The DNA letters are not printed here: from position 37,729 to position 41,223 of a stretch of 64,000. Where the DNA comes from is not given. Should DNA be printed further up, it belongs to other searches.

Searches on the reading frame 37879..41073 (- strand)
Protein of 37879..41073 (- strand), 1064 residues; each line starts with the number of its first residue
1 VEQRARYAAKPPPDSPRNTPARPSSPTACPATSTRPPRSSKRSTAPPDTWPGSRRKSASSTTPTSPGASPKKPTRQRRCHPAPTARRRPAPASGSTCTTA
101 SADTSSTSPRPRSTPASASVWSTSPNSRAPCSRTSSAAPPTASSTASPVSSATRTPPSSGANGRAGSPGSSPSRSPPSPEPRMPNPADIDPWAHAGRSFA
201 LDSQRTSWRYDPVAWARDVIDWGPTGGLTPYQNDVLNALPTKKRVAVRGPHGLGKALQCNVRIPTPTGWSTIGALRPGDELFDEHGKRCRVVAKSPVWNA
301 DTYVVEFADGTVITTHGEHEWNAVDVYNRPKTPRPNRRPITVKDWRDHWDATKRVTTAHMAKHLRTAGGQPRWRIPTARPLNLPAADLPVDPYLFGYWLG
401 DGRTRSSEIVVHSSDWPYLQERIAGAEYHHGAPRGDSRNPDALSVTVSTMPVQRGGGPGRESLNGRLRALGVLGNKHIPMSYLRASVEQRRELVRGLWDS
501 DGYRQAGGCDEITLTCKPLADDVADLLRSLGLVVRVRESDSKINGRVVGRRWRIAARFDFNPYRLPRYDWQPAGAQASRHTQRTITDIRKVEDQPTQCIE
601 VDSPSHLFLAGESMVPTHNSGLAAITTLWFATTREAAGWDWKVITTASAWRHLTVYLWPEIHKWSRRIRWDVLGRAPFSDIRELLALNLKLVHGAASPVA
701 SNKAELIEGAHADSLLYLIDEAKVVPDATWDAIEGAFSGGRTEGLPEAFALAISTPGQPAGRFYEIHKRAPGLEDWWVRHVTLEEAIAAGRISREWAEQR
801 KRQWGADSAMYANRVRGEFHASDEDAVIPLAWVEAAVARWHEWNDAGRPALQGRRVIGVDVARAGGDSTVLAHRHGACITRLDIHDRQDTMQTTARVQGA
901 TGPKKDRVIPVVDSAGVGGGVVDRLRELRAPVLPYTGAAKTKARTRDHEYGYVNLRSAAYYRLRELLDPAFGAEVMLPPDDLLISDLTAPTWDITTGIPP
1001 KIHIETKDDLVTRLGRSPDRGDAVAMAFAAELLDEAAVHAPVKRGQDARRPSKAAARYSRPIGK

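Call 78: search_protein_families(library=phrogs, proteins=[window:37879-41073:-], max_evalue=0.00001)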
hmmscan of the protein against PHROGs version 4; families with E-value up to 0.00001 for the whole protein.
window:37879-41073:- (1064 aa): 5 families
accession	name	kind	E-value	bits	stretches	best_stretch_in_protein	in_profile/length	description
phrog_15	-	head and packaging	3e-31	109.7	1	227-505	48-309/1330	terminase large subunit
phrog_2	-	head and packaging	7.3e-31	108.7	1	626-1043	297-603/807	terminase large subunit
phrog_36964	-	head and packaging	8.8e-24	84.6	1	250-632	86-447/890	terminase large subunit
phrog_19299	-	head and packaging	4.3e-20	72.7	1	244-622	20-388/702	terminase large subunit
phrog_5902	-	unknown function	6.1e-20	72.8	1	619-897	62-328/359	-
